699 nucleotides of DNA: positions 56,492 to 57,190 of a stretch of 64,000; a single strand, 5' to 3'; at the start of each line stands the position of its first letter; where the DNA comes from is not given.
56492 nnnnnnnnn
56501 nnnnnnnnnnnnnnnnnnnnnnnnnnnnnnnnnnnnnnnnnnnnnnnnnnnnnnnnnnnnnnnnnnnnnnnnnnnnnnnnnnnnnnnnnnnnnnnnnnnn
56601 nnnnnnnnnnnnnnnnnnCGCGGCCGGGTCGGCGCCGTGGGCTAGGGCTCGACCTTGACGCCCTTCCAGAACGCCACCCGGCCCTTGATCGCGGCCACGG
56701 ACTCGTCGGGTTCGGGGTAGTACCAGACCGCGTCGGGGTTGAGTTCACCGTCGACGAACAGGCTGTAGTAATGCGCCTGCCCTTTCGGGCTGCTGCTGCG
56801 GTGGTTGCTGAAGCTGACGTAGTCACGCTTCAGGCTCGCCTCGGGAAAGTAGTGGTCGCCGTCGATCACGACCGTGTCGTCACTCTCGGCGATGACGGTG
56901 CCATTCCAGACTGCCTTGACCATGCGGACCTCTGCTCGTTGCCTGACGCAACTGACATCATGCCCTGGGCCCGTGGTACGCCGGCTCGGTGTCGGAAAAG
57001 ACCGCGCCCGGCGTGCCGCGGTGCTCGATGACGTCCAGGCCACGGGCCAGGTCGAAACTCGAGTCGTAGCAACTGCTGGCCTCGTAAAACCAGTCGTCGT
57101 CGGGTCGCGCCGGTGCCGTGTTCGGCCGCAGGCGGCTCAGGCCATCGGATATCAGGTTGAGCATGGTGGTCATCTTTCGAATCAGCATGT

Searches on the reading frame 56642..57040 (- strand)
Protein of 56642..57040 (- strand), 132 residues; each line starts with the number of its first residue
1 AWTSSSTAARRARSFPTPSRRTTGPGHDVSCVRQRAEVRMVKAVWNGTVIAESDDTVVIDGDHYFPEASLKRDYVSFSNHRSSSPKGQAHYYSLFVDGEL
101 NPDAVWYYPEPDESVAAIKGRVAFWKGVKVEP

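Call 105: search_protein_families(library=pfam, proteins=[window:56642-57040:-], max_evalue=0.001)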
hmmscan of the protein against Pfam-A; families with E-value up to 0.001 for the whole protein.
window:56642-57040:- (132 aa): 1 family
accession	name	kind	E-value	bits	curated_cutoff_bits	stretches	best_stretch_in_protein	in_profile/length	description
PF04248.19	NTP_transf_9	-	3.5e-25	88.1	22.1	1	41-126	1-92/93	Domain of unknown function (DUF427)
